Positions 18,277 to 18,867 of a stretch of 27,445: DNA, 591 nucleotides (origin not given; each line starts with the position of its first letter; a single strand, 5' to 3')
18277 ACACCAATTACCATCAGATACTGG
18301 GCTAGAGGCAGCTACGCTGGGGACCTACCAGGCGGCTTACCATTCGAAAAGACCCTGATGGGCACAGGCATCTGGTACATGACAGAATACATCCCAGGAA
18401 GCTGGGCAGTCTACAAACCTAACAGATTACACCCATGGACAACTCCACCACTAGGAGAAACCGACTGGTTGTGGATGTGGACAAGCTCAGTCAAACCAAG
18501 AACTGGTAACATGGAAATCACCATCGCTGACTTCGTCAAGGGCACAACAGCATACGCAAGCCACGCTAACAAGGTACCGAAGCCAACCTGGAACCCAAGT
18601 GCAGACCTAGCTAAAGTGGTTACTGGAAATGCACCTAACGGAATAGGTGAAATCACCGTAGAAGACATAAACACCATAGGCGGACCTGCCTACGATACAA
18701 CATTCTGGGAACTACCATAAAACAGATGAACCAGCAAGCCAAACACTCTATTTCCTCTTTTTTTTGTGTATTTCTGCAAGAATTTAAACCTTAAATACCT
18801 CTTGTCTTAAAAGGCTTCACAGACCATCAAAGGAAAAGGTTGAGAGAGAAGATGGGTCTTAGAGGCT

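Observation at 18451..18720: ABC substrate-binding protein is anchored by neither lipid nor TM but ends in a cryptic dockerin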

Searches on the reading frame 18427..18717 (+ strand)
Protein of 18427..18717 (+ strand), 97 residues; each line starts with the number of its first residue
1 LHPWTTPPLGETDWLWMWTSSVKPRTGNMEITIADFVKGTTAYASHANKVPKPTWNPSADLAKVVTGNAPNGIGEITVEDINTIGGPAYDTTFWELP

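Call 5: search_protein_families(library=pfam, proteins=[window:18427-18717:+], max_evalue=10)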
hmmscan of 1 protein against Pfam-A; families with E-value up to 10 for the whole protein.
seq(97 aa): 0 families

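Call 10: search_protein_families(library=pfam, alignment_id=A2, max_evalue=10)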
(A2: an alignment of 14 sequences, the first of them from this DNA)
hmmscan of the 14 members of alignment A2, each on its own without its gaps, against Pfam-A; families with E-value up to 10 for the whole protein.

A. member 1, seq(93 aa): 0 families

B. families by the number of members that match (of 14 scanned): 1 family
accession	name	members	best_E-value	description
PF09207.16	Yeast-kill-tox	1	0.19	Yeast killer toxin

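Call 11: search_solved_structures(query=A2, max_evalue=10, show_alignments=3)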
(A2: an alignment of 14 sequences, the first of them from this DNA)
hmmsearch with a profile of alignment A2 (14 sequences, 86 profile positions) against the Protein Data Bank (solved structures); distinct sequences matched with E-value up to 10: 7.
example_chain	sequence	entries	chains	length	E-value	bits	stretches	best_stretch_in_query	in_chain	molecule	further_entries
4wi0_B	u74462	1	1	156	0.023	17.8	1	26-80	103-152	Cellulosomal scaffoldin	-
4u3s_B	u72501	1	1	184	0.029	17.5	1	26-80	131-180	Cellulosomal scaffoldin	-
1xb0_A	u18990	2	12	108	0.31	14.1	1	10-68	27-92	Baculoviral IAP repeat-containing protein 8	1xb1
3ssc_A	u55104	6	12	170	0.43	13.7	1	9-61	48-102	5-methylcytosine-specific restriction enzyme B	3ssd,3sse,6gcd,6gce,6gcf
5k39_B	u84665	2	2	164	0.44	13.7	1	26-78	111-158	Dockerin module from a protein of unknown function | Ig domain protein group 2 domain protein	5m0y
6ut6_A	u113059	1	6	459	1.2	12.2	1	9-61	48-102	5-methylcytosine-specific restriction enzyme B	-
7vsr_A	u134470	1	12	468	1.3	12.2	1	9-61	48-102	5-methylcytosine-specific restriction enzyme B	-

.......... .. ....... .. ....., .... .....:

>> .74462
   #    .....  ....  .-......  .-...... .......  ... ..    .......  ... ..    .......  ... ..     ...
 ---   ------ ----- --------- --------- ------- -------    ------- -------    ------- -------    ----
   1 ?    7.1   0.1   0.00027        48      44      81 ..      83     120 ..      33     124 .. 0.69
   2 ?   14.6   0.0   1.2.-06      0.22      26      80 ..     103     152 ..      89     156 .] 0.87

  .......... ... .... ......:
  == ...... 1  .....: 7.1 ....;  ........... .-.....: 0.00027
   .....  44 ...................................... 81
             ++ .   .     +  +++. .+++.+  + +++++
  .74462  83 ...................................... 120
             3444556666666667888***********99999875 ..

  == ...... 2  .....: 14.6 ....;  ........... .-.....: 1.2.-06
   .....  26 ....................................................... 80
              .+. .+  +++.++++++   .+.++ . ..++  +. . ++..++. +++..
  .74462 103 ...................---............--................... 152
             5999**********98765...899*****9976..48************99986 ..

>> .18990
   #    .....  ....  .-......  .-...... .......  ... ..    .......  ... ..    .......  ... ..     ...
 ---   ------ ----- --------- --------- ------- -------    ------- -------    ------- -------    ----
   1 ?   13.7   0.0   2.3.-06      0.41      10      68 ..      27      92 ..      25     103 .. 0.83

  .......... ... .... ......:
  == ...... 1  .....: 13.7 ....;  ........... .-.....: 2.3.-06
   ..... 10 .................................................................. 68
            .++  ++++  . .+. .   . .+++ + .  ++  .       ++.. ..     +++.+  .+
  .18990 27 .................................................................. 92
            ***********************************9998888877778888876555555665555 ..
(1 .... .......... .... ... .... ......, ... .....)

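Call 20: search_protein_representatives(alignment_id=A2)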
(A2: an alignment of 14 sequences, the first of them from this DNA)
Query: 14 sequences, 86 profile positions. Proteins with E-value up to 0.001 (for the whole library): 499; up to 1e-10: 161; up to 1e-30: 8. The best 150 are listed.
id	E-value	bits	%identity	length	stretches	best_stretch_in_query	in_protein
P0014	5.2e-34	132.1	-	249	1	1-86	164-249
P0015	7.8e-34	131.5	-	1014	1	1-85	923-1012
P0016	4.8e-32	125.8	-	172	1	1-86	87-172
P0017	1.4e-31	124.3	-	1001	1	2-85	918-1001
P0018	4.8e-31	122.6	-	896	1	1-86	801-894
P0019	5.2e-31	122.4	-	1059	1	4-86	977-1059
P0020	6.3e-31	122.2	-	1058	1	1-85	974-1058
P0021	6.9e-31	122.1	-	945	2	1-84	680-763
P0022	1.2e-30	121.3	-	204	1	2-85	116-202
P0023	1.3e-30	121.2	-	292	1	1-84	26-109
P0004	4.2e-30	119.5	-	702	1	1-85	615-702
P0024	5.7e-30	119.1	-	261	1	1-85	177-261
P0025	1.3e-29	117.9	-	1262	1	1-85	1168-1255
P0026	2.0e-29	117.4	-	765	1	2-86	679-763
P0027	2.5e-29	117.0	-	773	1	2-85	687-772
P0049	5.4e-26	106.4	-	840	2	1-85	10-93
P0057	4.5e-25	103.4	-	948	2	1-74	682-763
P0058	6.0e-25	103.0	-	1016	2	1-84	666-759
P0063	1.8e-24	101.5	-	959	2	1-66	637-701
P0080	2.8e-22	94.5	-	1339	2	1-78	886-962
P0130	9.7e-16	73.5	-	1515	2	1-81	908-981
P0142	6.1e-14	67.7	-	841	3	1-78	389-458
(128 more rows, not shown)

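Call 27: search_protein_families(library=pfam, proteins=[P0021, P0057, P0058, P0063, P0080, P0130, P0142, P0049], max_evalue=0.01)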
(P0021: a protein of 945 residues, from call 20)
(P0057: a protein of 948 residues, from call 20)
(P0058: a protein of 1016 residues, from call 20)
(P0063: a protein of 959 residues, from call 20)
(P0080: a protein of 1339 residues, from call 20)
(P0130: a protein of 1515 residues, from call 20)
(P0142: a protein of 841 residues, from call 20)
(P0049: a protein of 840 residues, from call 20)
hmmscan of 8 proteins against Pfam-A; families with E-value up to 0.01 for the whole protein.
P0021 (945 aa): 1 family
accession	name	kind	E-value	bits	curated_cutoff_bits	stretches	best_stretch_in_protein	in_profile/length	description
PF00496.27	SBP_bac_5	-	5.4e-22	78.9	32.4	1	38-283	151-364/368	Bacterial extracellular solute-binding proteins, family 5 Middle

P0057 (948 aa): 3 families
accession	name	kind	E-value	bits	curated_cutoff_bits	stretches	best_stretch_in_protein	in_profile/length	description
PF00496.27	SBP_bac_5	-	2.9e-17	63.3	32.4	1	33-284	146-348/368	Bacterial extracellular solute-binding proteins, family 5 Middle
PF07705.17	CARDB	-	6.6e-10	39.5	22.7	1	794-868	11-85/101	CARDB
PF00404.24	Dockerin_1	-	0.0062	17.2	22.9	0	891-937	2-49/57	Dockerin type I domain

P0058 (1016 aa): 2 families
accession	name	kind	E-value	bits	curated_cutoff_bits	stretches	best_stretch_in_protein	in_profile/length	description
PF00496.27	SBP_bac_5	-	7.5e-19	68.5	32.4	1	50-283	160-365/368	Bacterial extracellular solute-binding proteins, family 5 Middle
PF00404.24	Dockerin_1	-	9.2e-06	26.2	22.9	1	958-1009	1-53/57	Dockerin type I domain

P0063 (959 aa): 2 families
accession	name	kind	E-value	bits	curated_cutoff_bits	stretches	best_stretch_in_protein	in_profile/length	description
PF00496.27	SBP_bac_5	-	6.5e-22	78.6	32.4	1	4-258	146-363/368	Bacterial extracellular solute-binding proteins, family 5 Middle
PF00404.24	Dockerin_1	-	6e-05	23.6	22.9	1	901-949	1-50/57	Dockerin type I domain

P0080 (1339 aa): 3 families
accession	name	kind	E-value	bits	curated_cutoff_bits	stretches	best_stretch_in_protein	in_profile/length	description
PF00496.27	SBP_bac_5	-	2.2e-14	53.8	32.4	2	285-463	180-319/368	Bacterial extracellular solute-binding proteins, family 5 Middle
PF07705.17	CARDB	-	6.9e-13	49.1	22.7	2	1192-1269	16-85/101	CARDB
PF05506.17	PLipase_C_C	-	1.2e-05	26.6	24.4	0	1197-1269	12-71/80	Bacterial phospholipase C, C-terminal domain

P0130 (1515 aa): 4 families
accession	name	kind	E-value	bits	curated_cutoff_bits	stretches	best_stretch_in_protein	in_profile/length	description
PF00496.27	SBP_bac_5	-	4.5e-35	121.9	32.4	2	298-592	104-354/368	Bacterial extracellular solute-binding proteins, family 5 Middle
PF05048.19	NosD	-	8.6e-24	84.6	23.6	2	149-293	60-212/212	Periplasmic copper-binding protein (NosD)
PF13229.12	Beta_helix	-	7e-18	65.2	25.9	2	151-270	25-144/158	Right handed beta helix region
PF00404.24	Dockerin_1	-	0.0074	16.9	22.9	0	1456-1504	1-50/57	Dockerin type I domain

P0142 (841 aa): 2 families
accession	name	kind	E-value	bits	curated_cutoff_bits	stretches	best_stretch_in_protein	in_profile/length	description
PF00404.24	Dockerin_1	-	3e-05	24.6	22.9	1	783-831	1-50/57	Dockerin type I domain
PF05506.17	PLipase_C_C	-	0.00012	23.4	24.4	0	702-772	15-72/80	Bacterial phospholipase C, C-terminal domain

P0049 (840 aa): 3 families
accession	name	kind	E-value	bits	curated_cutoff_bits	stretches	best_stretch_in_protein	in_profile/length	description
PF07705.17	CARDB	-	4.9e-06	27.1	22.7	1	678-761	3-85/101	CARDB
PF00404.24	Dockerin_1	-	0.0015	19.2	22.9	1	782-829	1-49/57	Dockerin type I domain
PF17957.7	Big_7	-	0.0033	18.5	24.1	1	684-752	7-65/70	Bacterial Ig domain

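Call 35: predict_structure(alignment_id=A3)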
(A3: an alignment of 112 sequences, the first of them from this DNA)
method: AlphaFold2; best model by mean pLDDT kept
length: 93 residues; sequences in the alignment: 112
mean_pLDDT: 88.5   pTM: 0.77
mean pLDDT of the five models: 88.5, 87.6, 86.8, 85.4, 82.5
residues with pLDDT >= 90: 62; 70-90: 25; 50-70: 6; < 50: 0
segments of 3 or more residues with pLDDT < 50: none
pLDDT, mean of each block of 10 residues (from residue 1): 90 91 95 95 87 86 68 93 94 83
secondary structure, 60 per line:
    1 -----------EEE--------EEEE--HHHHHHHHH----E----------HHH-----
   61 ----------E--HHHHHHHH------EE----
elements in order: E12-14 E23-26 H29-37 H74-81

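Call 39: fold_search(model_id=the predicted structure, library=pdb)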
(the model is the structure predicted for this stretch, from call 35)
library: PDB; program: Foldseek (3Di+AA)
matches with E <= 10: 12; with E <= 0.001: 0
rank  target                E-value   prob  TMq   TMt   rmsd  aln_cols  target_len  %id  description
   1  4wi0_B                2.0e-01  0.94  0.44  0.27   3.0        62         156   16  Crystal structure of Coh3ScaB-XDoc_M2ScaA complex: A C-terminal interface mutant of type II Cohesin-X-Dockerin complex (released 2015-10-07)
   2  4u3s_B                2.5e-01  0.92  0.44  0.27   3.0        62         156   16  Crystal structure of Coh3ScaB-XDoc_M1ScaA complex: A N-terminal interface mutant of type II Cohesin-X-Dockerin complex (released 2015-07-29)
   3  5m0y_B                3.4e-01  0.89  0.44  0.27   3.0        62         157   16  Crystal Structure of the CohScaA-XDocCipB type II complex from Clostridium thermocellum at 1.5Angstrom resolution (released 2017-09-06)
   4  4fl4_I                5.8e-01  0.77  0.45  0.15   3.0        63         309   14  Scaffoldin conformation and dynamics revealed by a ternary complex from the Clostridium thermocellum cellulosome (released 2012-06-27)
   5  5k39_B                7.0e-01  0.80  0.45  0.29   3.0        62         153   16  THE TYPE II COHESIN DOCKERIN COMPLEX FROM CLOSTRIDIUM THERMOCELLUM (released 2017-03-29)
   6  2y3n_B                8.0e-01  0.72  0.41  0.62   3.1        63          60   17  Type II cohesin-dockerin domain from Bacteroides cellolosolvens (released 2012-01-11)
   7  4fl4_C                9.2e-01  0.66  0.45  0.15   3.0        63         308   14  Scaffoldin conformation and dynamics revealed by a ternary complex from the Clostridium thermocellum cellulosome (released 2012-06-27)
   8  4fl4_L                1.3e+00  0.57  0.45  0.15   3.0        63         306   14  Scaffoldin conformation and dynamics revealed by a ternary complex from the Clostridium thermocellum cellulosome (released 2012-06-27)
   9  5g5d_B                2.2e+00  0.44  0.45  0.28   2.9        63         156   14  Crystal Structure of the CohScaC2-XDocCipA type II complex from Clostridium thermocellum (released 2017-04-05)
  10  2b59_B                2.5e+00  0.30  0.43  0.27   3.0        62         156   16  The type II cohesin dockerin complex (released 2005-10-11)
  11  5ey8_D                5.8e+00  0.04  0.20  0.04   5.8        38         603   26  Structure of FadD32 from Mycobacterium smegmatis complexed to AMPC20 (released 2015-12-16)
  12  5hm3                  7.5e+00  0.03  0.19  0.04   5.6        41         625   12  2.25 Angstrom Resolution Crystal Structure of Long-chain-fatty-acid-AMP Ligase FadD32 from Mycobacterium tuberculosis in (released 2016-08-03)

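Call 65: search_solved_structures(query=A3, max_evalue=1, show_alignments=1)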
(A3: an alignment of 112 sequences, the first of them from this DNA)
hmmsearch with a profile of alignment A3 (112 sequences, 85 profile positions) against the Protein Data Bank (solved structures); distinct sequences matched with E-value up to 1: 8.
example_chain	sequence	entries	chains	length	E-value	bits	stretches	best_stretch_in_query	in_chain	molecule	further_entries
4u3s_B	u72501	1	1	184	0.076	15.8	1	26-78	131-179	Cellulosomal scaffoldin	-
4wi0_B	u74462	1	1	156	0.095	15.5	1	26-79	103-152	Cellulosomal scaffoldin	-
6npr_A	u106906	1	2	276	0.23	14.3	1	13-60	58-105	H-2 class I histocompatibility antigen, D-D alpha chain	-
3ssc_A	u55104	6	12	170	0.43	13.4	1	8-63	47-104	5-methylcytosine-specific restriction enzyme B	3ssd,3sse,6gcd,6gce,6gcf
5wes_A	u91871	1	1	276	0.44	13.4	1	13-60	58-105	H-2 class I histocompatibility antigen, D-D alpha chain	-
5wer_A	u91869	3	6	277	0.44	13.4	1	13-60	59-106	H-2 class I histocompatibility antigen, D-D alpha chain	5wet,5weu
5k39_B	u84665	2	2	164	0.87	12.4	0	26-77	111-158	Dockerin module from a protein of unknown function | Ig domain protein group 2 domain protein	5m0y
1xb0_A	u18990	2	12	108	0.9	12.4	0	10-58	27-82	Baculoviral IAP repeat-containing protein 8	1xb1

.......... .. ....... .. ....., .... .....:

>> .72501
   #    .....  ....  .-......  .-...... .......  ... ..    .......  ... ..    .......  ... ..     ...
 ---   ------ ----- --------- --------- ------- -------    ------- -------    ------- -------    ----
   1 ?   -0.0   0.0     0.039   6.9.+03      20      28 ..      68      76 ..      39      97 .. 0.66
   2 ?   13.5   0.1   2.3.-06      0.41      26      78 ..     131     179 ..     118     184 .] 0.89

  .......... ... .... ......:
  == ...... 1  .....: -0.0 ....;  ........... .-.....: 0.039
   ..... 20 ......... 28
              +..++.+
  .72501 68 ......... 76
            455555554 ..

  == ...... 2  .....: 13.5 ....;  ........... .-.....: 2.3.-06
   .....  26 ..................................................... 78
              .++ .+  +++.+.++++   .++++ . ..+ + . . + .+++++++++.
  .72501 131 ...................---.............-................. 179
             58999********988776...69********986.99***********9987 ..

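Call 75: search_protein_families(library=pfam, alignment_id=A3, max_evalue=1)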
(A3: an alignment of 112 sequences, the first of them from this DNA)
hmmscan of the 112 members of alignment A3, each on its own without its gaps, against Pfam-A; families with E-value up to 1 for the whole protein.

A. member 1, seq(93 aa): 0 families

B. families by the number of members that match (of 112 scanned): 14 families
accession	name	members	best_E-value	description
PF23571.1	GH3_M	2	0.0065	GH3 family central domain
PF22898.2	NOMO1-like_1st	2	0.1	BOS complex subunit NOMO1-like, first beta sandwich domain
PF02501.22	T2SSI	1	0.026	Type II secretion system (T2SS), protein I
PF14113.12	Tae4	1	0.043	Type VI secretion system (T6SS), amidase effector protein 4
PF06623.16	MHC_I_C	1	0.073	MHC_I C-terminus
PF03380.19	DUF282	1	0.094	Caenorhabditis protein of unknown function, DUF282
PF09113.15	N-glycanase_C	1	0.096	Peptide-N-glycosidase F, C terminal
PF20223.3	DUF6582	1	0.1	Family of unknown function (DUF6582)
PF21134.2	T4_UVSX_C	1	0.16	Bacteriophage T4, Recombination and repair protein, C-terminal domain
PF20696.2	UbiD_C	1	0.17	3-octaprenyl-4-hydroxybenzoate carboxy-lyase C-terminal domain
PF02040.21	ArsB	1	0.17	Arsenical pump membrane protein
PF09207.16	Yeast-kill-tox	1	0.19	Yeast killer toxin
PF02667.20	SCFA_trans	1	0.19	Short chain fatty acid transporter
PF18773.7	Importin_rep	1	0.24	Importin 13 repeat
